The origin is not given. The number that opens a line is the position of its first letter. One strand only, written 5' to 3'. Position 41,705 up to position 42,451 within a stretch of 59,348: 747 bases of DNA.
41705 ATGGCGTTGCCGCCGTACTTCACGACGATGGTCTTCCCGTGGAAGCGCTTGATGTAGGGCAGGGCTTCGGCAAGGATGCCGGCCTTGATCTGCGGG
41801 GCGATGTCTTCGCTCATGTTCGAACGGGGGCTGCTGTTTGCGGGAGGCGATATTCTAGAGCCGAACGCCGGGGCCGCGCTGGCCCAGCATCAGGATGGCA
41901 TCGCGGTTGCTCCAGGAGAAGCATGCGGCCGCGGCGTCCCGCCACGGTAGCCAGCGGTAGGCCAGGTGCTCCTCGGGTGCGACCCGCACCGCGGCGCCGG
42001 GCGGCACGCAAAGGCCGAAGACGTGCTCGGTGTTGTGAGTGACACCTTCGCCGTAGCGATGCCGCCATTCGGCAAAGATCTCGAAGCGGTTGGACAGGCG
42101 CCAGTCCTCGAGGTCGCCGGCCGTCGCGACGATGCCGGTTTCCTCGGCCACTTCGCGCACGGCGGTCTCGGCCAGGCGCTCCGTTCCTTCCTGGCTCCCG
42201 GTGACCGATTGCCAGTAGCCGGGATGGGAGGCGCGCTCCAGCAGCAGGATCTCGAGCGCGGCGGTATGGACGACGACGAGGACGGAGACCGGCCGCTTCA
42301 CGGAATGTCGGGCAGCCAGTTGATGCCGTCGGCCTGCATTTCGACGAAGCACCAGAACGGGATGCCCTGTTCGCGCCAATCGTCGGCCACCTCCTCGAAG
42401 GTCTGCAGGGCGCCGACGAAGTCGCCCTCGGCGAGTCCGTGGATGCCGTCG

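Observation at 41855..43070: Secreted barnase-like RNase and barstar-like inhibitor inserted between aspS and nudB, translationally coupled to nudB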

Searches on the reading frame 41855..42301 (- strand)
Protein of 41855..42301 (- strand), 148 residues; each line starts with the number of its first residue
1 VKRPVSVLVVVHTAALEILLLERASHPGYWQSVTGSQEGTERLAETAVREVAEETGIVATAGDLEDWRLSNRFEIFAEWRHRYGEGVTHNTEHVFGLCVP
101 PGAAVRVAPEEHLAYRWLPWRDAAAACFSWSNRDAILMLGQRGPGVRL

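Call 3: search_protein_families(library=pfam, proteins=[window:41855-42301:-], max_evalue=0.01)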
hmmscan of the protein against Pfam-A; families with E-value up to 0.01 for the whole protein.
window:41855-42301:- (148 aa): 1 family
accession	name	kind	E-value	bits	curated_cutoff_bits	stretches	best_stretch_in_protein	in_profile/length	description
PF00293.34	NUDIX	-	5.5e-16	59.2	21.1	1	3-133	2-128/134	NUDIX domain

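Call 4: search_protein_families(library=ncbifam, proteins=[window:41855-42301:-], max_evalue=0.01)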
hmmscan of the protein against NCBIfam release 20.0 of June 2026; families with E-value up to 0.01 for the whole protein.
window:41855-42301:- (148 aa): 10 families
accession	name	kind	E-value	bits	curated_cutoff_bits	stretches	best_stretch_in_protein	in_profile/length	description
NF006961.0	PRK09438.1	equivalog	2.2e-61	205.8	103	1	2-141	6-147/151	dihydroneopterin triphosphate diphosphatase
NF003787.0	PRK05379.1-4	equivalog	0.00015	20.9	449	1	9-124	214-325/346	bifunctional nicotinamide-nucleotide adenylyltransferase/Nudix hydroxylase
NF007834.0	PRK10546.1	equivalog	0.00016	21.5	156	1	16-104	15-109/135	pyrimidine (deoxy)nucleoside triphosphate diphosphatase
NF003790.0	PRK05379.2-2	equivalog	0.001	18.2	403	1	10-130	222-339/354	bifunctional nicotinamide mononucleotide adenylyltransferase/ADP-ribose pyrophosphatase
NF012016.0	PRK15472.1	equivalog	0.0014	18.3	95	1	22-71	25-74/141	nucleoside triphosphatase NudI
NF041652.1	Nud_hyd_Dein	equivalog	0.0017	18.6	200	1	9-58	18-73/152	Nudix hydrolase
NF003785.0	PRK05379.1-1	equivalog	0.003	16.8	418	1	6-88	207-285/347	bifunctional nicotinamide-nucleotide adenylyltransferase/Nudix hydroxylase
NF006530.0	PRK08999.1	equivalog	0.0036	16.4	245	1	8-61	10-66/315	Nudix family hydrolase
NF001299.0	PRK00241.1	equivalog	0.0037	16.7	158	1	6-58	137-189/263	NAD(+) diphosphatase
NF001938.0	PRK00714.1-5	equivalog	0.0099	15.2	116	0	22-59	39-76/172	RNA pyrophosphohydrolase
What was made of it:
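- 41855..42301 (-): nudB, dihydroneopterin triphosphate diphosphatase (NUDIX), 148 aa. NF006961 equivalog 206 bits against cut-off 103; PF00293 E 5.5e-16 (calls 3, 4).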

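Call 24: search_protein_families(library=padloc, proteins=[window:41855-42301:-], max_evalue=0.01)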
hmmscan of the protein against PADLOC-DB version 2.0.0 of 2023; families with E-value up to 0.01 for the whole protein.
window:41855-42301:- (148 aa): 1 family
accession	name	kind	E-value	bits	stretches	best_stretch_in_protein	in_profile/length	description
PDLC04899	PDC-S07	-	0.00041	18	1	1-63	3-68/135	-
